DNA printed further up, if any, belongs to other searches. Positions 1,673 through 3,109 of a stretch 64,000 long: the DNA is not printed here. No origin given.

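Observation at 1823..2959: Uncharacterised double zinc-ribbon protein translationally coupled to the SPFH gene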

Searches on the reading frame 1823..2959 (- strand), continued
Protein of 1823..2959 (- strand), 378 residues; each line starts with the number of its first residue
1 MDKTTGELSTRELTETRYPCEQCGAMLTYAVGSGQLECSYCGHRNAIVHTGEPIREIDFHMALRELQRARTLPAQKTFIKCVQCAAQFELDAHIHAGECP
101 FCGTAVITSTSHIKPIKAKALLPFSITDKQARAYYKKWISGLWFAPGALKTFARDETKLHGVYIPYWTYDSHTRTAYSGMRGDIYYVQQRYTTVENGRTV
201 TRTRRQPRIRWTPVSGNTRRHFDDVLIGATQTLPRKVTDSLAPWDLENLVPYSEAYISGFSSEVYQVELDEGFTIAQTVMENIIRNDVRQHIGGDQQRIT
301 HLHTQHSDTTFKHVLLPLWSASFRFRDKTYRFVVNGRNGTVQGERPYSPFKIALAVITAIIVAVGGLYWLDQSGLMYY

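Call 59: search_dna_similar(query=window:1823-2959:-, collection=plasmids, mode=protein, max_rows=25)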
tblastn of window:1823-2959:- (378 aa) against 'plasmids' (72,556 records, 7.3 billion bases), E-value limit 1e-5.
Records with a match: 12; places in all: 12; records where one place covers at least 80% of the query: 12.
Best place of each record, by identity: <60% 12.
By first word of the organism name: Paracoccus 5; Vibrio 3; Pseudorhodobacter 1; Comamonas 1; Tsukamurella 1; Enterococcus 1.
By predicted mobility (MOB-suite, as given by PLSDB): non-mobilizable 8; conjugative 3; mobilizable 1.
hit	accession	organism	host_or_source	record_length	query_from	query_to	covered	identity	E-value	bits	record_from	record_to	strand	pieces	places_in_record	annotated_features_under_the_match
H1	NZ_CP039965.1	Pseudorhodobacter turbinis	single bacterial isolate,Turban shell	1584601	15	351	89%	42.8%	3e-88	298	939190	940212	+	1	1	record has no annotation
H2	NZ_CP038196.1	Paracoccus versutus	single cell,soil adjacent to the roots ...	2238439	14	351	89%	42.2%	1e-94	316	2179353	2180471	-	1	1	none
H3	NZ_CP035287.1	Paracoccus versutus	whole organism,soil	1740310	14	351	89%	42.2%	1e-94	316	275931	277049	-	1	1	none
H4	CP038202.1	Paracoccus ferrooxidans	single cell,bioreactor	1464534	14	351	89%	42.2%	2e-94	316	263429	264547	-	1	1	zinc ribbon domain-containing protein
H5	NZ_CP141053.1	Paracoccus denitrificans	-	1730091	14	351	89%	41.7%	5e-93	311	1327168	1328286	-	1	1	none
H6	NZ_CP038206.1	Paracoccus pantotrophus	single cell,soil associated with ...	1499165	14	351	89%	41.4%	7e-94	314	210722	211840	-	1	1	none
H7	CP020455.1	Vibrio coralliilyticus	Crassostrea gigas (Pacific ...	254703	11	351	90%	33.5%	1e-46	214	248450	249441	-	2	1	hypothetical protein (x2)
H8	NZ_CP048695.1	Vibrio coralliilyticus OCN008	coral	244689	11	351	90%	33.3%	5e-58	210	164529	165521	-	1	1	hypothetical protein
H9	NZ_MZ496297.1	Vibrio sp.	-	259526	11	351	90%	33.3%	5e-58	210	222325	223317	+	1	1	hypothetical protein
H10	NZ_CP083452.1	Comamonas odontotermitis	cell culture,cucumber rhizosphere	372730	16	351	89%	31.1%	2e-47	179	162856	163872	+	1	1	TFIIB-type zinc ribbon-containing protein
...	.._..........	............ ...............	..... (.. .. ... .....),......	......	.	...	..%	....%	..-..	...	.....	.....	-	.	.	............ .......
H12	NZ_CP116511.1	Enterococcus gallinarum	Bos taurus,whole organism,fecal sample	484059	20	348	87%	23.8%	9e-21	101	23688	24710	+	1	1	hypothetical protein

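Call 60: search_dna_similar(query=window:1823-2959:-, collection=phages, mode=protein, max_rows=15)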
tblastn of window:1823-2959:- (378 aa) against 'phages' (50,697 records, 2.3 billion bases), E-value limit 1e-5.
Records with a match: 8; places in all: 8; records where one place covers at least 80% of the query: 5.
Best place of each record, by identity: <60% 8.
By first word of the organism name: Bacteriophage 5; Listeria 2; Enterococcus 1.
By host as written in the record: - 5; Listeria monocytogenes 2; Enterococcus faecalis 1.
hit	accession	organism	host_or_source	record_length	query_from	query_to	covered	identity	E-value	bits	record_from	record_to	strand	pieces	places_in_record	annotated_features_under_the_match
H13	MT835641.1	Bacteriophage sp.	human fecal samples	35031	20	348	87%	24.6%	4e-9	64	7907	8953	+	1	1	record has no annotation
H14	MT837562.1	Bacteriophage sp.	human fecal samples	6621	11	346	89%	22.5%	1e-17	90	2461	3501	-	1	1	record has no annotation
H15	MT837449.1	Bacteriophage sp.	human fecal samples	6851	18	346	87%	22.2%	3e-17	89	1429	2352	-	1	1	record has no annotation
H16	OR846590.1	Enterococcus phage Efs 1-1-1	Enterococcus faecalis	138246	18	348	88%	21.5%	6e-16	86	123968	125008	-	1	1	record has no annotation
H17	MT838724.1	Bacteriophage sp.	human fecal samples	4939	12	346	89%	21.2%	7e-20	97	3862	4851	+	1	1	record has no annotation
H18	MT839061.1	Bacteriophage sp.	human fecal samples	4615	18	299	75%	23.6%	7e-15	82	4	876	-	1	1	record has no annotation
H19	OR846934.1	Listeria phage LM 4-11-1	Listeria monocytogenes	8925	81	331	66%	24.6%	6e-14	79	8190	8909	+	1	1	record has no annotation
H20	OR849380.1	Listeria phage LM 4-14-1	Listeria monocytogenes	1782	121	348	60%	26.3%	3e-13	77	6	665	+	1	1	record has no annotation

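Call 61: get_annotated_region(hit=H10, flank=6000)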
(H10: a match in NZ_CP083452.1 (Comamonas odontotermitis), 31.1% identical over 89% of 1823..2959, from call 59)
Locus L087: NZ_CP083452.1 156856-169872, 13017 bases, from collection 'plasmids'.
description: Comamonas odontotermitis strain WLL plasmid unnamed1, complete sequence
organism: Comamonas odontotermitis (NCBI taxid 379895)
taxonomy: Bacteria; Pseudomonadota; Betaproteobacteria; Burkholderiales; Comamonadaceae; Comamonas; Comamonas odontotermitis
host: -; source: cell culture,cucumber rhizosphere; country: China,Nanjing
typing (MOB-suite, as given by PLSDB): non-mobilizable
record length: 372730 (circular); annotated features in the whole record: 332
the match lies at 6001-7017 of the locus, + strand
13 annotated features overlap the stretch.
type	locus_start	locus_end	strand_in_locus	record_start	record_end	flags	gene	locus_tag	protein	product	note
CDS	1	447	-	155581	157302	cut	-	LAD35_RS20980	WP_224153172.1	FMN-binding glutamate synthase family protein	GO:0006537 - glutamate biosynthetic process [Evidence IEA]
CDS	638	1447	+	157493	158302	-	-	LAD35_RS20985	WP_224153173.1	UPF0149 family protein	-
CDS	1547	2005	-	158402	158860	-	-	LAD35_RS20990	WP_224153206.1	RidA family protein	-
CDS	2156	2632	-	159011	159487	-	-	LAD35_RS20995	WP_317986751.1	cytochrome c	-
CDS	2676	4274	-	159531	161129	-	-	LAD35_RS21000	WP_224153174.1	flavin monoamine oxidase family protein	-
CDS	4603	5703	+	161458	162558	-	-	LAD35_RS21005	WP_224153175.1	SPFH and helix-turn-helix domain-containing protein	-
CDS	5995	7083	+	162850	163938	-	-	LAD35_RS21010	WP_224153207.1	TFIIB-type zinc ribbon-containing protein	-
CDS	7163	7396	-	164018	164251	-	-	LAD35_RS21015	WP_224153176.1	glycine zipper domain-containing protein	-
CDS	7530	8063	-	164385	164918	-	-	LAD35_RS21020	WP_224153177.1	CinA family protein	-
CDS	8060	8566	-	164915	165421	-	-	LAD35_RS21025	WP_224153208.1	phosphatidylglycerophosphatase A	-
CDS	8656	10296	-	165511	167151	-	-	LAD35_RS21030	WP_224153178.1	DUF4139 domain-containing protein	-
CDS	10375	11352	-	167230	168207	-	thiL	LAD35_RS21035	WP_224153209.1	thiamine-phosphate kinase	GO:0009228 - thiamine biosynthetic process [Evidence IEA]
CDS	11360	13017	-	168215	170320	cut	-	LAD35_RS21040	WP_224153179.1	site-specific recombinase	-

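Call 62: get_annotated_region(hit=H11, flank=6000)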
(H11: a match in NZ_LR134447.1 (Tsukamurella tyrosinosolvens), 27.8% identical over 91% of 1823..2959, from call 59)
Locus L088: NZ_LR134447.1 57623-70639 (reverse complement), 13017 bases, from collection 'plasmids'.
description: Tsukamurella tyrosinosolvens strain NCTC13231 plasmid 5, complete sequence
organism: Tsukamurella tyrosinosolvens (NCBI taxid 57704)
taxonomy: Bacteria; Actinomycetota; Actinomycetes; Mycobacteriales; Tsukamurellaceae; Tsukamurella; Tsukamurella tyrosinosolvens
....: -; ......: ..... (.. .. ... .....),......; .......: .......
typing (MOB-suite, as given by PLSDB): non-mobilizable
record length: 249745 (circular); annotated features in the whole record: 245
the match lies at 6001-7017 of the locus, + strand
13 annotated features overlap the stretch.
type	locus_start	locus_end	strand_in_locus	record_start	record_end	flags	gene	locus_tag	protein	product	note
CDS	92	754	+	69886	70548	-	-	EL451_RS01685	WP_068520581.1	TetR/AcrR family transcriptional regulator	-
CDS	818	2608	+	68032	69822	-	-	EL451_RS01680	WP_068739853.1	phospholipase C, phosphocholine-specific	-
CDS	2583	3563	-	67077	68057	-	-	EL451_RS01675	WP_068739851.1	MerR family transcriptional regulator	GO:0006355 - regulation of DNA-templated transcription [Evidence IEA]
CDS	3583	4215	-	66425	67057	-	-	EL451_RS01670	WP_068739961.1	HEAT repeat domain-containing protein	-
CDS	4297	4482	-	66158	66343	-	-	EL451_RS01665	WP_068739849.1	DUF1508 domain-containing protein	-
CDS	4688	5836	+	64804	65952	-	-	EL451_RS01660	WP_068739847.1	SPFH domain-containing protein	-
CDS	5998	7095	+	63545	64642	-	-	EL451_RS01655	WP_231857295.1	hypothetical protein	-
CDS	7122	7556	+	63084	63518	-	-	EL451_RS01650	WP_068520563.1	hypothetical protein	-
CDS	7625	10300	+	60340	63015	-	polA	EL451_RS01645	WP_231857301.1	DNA polymerase I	GO:0006261 - DNA-templated DNA replication [Evidence IEA]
CDS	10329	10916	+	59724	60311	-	-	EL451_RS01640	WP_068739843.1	hypothetical protein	-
CDS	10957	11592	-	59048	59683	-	-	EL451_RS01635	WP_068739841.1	isochorismatase family protein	-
CDS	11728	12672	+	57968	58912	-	-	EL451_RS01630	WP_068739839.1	helix-turn-helix domain-containing protein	GO:0006355 - regulation of DNA-templated transcription [Evidence IEA]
CDS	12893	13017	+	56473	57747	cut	-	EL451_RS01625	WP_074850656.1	reverse transcriptase family protein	-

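Call 63: get_annotated_region(hit=H12, flank=6000)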
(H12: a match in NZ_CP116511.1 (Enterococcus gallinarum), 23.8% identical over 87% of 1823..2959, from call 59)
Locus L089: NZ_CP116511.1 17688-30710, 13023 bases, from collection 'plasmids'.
description: Enterococcus gallinarum strain K205-4a plasmid pK205-4a-A, complete sequence
organism: Enterococcus gallinarum (NCBI taxid 1353)
taxonomy: Bacteria; Bacillota; Bacilli; Lactobacillales; Enterococcaceae; Enterococcus; Enterococcus gallinarum
host: -; source: Bos taurus,whole organism,fecal sample; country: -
typing (MOB-suite, as given by PLSDB): non-mobilizable
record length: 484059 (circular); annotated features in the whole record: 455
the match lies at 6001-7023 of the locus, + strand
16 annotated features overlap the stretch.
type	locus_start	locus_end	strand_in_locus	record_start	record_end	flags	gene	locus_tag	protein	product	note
CDS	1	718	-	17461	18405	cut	holB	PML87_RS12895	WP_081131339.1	DNA polymerase III subunit delta'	GO:0006260 - DNA replication [Evidence IEA]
CDS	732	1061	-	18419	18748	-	-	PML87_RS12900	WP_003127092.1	cyclic-di-AMP receptor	-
CDS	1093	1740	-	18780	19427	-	tmk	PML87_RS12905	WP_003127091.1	dTMP kinase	GO:0015949 - nucleobase-containing small molecule interconversion [Evidence IEA]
CDS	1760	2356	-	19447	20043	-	recR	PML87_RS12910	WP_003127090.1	recombination mediator RecR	GO:0006310 - DNA recombination [Evidence IEA]; GO:0006281 - DNA repair [Evidence IEA]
CDS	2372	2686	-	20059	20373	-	-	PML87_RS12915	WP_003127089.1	YbaB/EbfC family nucleoid-associated protein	GO:0008150 - biological_process [Evidence IEA]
CDS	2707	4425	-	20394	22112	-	dnaX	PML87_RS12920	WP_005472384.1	DNA polymerase III subunit gamma/tau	GO:0006260 - DNA replication [Evidence IEA]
CDS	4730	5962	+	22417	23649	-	-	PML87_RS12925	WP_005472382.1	SPFH domain-containing protein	-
CDS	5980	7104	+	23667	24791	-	-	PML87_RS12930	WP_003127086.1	hypothetical protein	-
CDS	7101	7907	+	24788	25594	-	-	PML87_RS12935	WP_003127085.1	TPM domain-containing protein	-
CDS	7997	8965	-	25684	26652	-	-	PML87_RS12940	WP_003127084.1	pyridoxal-phosphate dependent enzyme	-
CDS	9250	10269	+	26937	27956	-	-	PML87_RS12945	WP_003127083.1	branched-chain amino acid aminotransferase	GO:0009081 - branched-chain amino acid metabolic process [Evidence IEA]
CDS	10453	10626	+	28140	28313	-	-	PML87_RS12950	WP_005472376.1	hypothetical protein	-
CDS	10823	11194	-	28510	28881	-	rplL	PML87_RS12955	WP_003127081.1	50S ribosomal protein L7/L12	GO:0006412 - translation [Evidence IEA]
CDS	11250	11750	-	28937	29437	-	rplJ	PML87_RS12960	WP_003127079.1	50S ribosomal protein L10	GO:0006412 - translation [Evidence IEA]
CDS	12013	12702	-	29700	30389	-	rplA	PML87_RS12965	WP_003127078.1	50S ribosomal protein L1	GO:0006412 - translation [Evidence IEA]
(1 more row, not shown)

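Call 70: search_solved_structures(query=A2, max_evalue=1)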
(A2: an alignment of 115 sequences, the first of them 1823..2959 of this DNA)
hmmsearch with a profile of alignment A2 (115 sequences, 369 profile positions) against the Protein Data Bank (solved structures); distinct sequences matched with E-value up to 1: 34.
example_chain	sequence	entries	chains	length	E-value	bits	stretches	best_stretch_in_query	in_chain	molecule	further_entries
4qiw_P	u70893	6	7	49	0.00091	21.6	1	70-106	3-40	DNA-directed RNA polymerase subunit P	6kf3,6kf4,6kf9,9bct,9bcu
36ro_P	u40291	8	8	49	0.0056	19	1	71-106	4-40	DNA-directed RNA polymerase subunit Rpo12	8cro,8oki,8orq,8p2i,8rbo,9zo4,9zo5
1pft_A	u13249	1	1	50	0.03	16.6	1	10-39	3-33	TFIIB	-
3qqc_A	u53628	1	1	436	0.072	15.3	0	12-47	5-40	DNA-directed RNA polymerase subunit b, DNA-directed RNA polymerase subunit a', DNA-directe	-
9d3x_A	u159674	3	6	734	0.097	14.9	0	245-310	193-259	Anaerobic ribonucleoside-triphosphate reductase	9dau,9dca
8byq_W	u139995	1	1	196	0.13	14.5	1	51-106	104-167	General transcription factor IIE subunit 1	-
9v21_sC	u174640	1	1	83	0.14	14.3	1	12-38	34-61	Small ribosomal subunit protein eS27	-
9v1j_sC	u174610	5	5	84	0.15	14.3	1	12-38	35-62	Small ribosomal subunit protein eS27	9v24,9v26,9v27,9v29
1i3q_L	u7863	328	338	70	0.16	14.2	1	5-49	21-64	DNA-DIRECTED RNA POLYMERASE II 7.7KD POLYPEPTIDE | DNA-directed RNA polymerase II, chain RPB12 | DNA-directed RNA polymerases I, II, and III 7.7 kDa polypeptide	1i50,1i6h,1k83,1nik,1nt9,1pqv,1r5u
5gpy_A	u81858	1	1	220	0.16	14.2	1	52-106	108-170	General transcription factor IIE subunit 1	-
9fhl_W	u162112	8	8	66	0.19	14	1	71-106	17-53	Small ribosomal subunit protein eS27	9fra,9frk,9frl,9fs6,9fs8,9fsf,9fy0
8bws_L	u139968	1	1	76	0.19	14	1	5-48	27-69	DNA-directed RNA polymerases I, II, and III subunit RPABC4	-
1vd4_A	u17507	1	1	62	0.22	13.8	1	5-43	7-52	Transcription initiation factor IIE, alpha subunit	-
8hkx_S27E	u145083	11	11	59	0.22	13.7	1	11-45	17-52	30S ribosomal protein S27e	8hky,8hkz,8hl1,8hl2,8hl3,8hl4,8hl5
7exm_A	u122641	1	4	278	0.25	13.6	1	70-111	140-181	Non-structural protein 2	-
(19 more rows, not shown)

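Call 71: search_protein_families(library=phrogs, proteins=[window:1823-2959:-], max_evalue=0.001)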
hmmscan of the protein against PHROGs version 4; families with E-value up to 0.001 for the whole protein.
window:1823-2959:- (378 aa): 1 family
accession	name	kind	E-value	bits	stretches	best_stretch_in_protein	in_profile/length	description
phrog_4875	-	unknown function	2.5e-06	28.6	1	76-111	10-45/77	-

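Call 72: get_annotated_region(hit=H8, flank=7000)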
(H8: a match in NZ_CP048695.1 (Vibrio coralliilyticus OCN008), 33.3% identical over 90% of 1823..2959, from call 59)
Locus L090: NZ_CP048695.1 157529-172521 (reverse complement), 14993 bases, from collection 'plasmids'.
description: Vibrio coralliilyticus OCN008 plasmid unnamed1, complete sequence
organism: Vibrio coralliilyticus OCN008 (NCBI taxid 1384040)
taxonomy: Bacteria; Pseudomonadota; Gammaproteobacteria; Vibrionales; Vibrionaceae; Vibrio; Vibrio coralliilyticus; Vibrio coralliilyticus OCN008
host: -; source: coral; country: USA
typing (MOB-suite, as given by PLSDB): non-mobilizable; replicon rep_cluster_564
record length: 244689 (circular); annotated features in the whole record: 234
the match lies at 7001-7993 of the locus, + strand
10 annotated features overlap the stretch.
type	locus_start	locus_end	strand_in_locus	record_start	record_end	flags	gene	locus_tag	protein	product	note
CDS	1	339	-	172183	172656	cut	-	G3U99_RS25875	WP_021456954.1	DUF1203 domain-containing protein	-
CDS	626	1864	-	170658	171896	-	-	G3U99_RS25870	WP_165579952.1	TRAFs-binding domain-containing protein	-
CDS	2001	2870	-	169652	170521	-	-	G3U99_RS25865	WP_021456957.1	toll/interleukin-1 receptor domain-containing protein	GO:0007165 - signal transduction [Evidence IEA]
CDS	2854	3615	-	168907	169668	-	-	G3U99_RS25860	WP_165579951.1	hypothetical protein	-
CDS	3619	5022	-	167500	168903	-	-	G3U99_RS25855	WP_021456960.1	hypothetical protein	-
CDS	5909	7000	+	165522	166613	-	-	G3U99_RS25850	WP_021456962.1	SPFH domain-containing protein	-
CDS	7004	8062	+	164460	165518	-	-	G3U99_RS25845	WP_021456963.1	hypothetical protein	-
CDS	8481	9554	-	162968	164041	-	-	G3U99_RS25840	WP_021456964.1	LacI family DNA-binding transcriptional regulator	-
CDS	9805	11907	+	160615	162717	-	-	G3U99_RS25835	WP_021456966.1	alpha-galactosidase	-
CDS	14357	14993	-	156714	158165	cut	-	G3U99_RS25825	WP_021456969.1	phospholipase D-like domain-containing protein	-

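Call 73: get_annotated_region(hit=H4, flank=7000)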
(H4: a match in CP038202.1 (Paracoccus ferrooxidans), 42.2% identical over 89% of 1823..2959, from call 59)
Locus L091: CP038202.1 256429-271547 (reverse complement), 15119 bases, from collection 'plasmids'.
description: Paracoccus ferrooxidans strain NCCB 100066 plasmid pFER4, complete sequence
organism: Paracoccus ferrooxidans (NCBI taxid 327104)
taxonomy: Bacteria; Pseudomonadota; Alphaproteobacteria; Rhodobacterales; Paracoccaceae; Paracoccus; Paracoccus ferrooxidans
host: -; source: single cell,bioreactor; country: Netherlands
typing (MOB-suite, as given by PLSDB): non-mobilizable; replicon rep_cluster_746; mating-pair formation MPF_T
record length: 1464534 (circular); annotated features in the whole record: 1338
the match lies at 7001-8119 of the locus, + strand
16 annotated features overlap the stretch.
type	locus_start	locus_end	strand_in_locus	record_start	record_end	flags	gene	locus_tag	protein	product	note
CDS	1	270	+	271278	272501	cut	-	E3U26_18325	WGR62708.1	saccharopine dehydrogenase family protein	-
CDS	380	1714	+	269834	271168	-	-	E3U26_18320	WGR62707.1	AI-2E family transporter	-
CDS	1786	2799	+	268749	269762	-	-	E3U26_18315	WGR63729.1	GlxA family transcriptional regulator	-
CDS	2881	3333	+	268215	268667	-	-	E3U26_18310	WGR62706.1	hypothetical protein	-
CDS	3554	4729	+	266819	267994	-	-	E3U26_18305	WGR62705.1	toxic anion resistance protein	-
CDS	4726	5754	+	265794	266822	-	-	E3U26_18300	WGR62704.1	DUF2927 domain-containing protein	-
CDS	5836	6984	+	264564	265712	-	-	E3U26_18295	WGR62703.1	SPFH domain-containing protein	-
CDS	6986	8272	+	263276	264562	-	-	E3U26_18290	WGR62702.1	zinc ribbon domain-containing protein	-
CDS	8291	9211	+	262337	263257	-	-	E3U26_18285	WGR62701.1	carbohydrate kinase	-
CDS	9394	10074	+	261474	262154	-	-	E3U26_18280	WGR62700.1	exopolysaccharide biosynthesis protein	-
CDS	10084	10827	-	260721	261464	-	-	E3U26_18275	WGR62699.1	GntR family transcriptional regulator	-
CDS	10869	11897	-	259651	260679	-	-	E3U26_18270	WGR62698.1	Gfo/Idh/MocA family oxidoreductase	-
CDS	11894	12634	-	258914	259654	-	-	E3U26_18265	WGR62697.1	SDR family oxidoreductase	-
CDS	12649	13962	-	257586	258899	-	-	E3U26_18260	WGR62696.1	TRAP transporter large permease subunit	-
CDS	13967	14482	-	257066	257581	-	-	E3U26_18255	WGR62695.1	TRAP transporter small permease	-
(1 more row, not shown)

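Call 83: search_protein_families(library=pfam, proteins=[L018:11533-13512:+, L018:13645-15435:+, L018:9354-9818:-, L018:7758-9227:-, L066:2769-3905:+, L091:2881-3330:+], max_evalue=0.001)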
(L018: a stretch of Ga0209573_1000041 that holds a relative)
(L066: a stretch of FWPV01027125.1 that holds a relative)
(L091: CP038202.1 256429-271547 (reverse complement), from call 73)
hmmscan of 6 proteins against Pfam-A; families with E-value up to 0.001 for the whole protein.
L018:11533-13512:+ (660 aa): 5 families
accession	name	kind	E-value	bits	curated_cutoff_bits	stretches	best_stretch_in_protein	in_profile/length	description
PF18911.6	PKD_4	-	1.4e-28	99.2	27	2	212-282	13-84/85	PKD domain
PF00801.26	PKD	-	3.8e-21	75.3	23.5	2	211-280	9-78/80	PKD domain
PF07081.18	DUF1349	-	8.8e-16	58.5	32.4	2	518-660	36-177/179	Protein of unknown function (DUF1349)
PF00041.27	fn3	-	2.1e-08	34.7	25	1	36-104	15-80/84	Fibronectin type III domain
PF17851.8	GH43_C2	-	0.00013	22.2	22.7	0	358-468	74-200/203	Beta xylosidase C-terminal Concanavalin A-like domain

L018:13645-15435:+ (597 aa): 1 family
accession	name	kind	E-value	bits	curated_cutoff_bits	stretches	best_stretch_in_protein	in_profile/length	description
PF13229.12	Beta_helix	-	1.3e-08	35.1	25.9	1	209-375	2-140/158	Right handed beta helix region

L018:9354-9818:- (154 aa): 0 families

L018:7758-9227:- (489 aa): 6 families
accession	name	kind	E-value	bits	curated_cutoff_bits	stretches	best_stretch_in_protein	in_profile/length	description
PF13365.12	Trypsin_2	-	1.8e-38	133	27.6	1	116-249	1-144/144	Trypsin-like peptidase domain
PF13180.12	PDZ_2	-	2e-28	98.9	27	2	289-379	2-80/80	PDZ domain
PF17820.7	PDZ_6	-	2.3e-20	72.5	27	2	418-470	2-54/54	PDZ domain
PF00595.29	PDZ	-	6.3e-16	59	23.2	2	402-467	11-79/81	PDZ domain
PF00089.32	Trypsin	-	5.5e-15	56.2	20.6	1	116-275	27-219/220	Trypsin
PF12812.13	PDZ_1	-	0.00022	21.6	28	0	415-459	32-76/78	PDZ-like domain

L066:2769-3905:+ (379 aa): 1 family
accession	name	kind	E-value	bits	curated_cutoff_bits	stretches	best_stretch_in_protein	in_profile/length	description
PF12773.13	DZR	-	0.0008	20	27.3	0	63-90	14-37/45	Double zinc ribbon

L091:2881-3330:+ (150 aa): 0 families
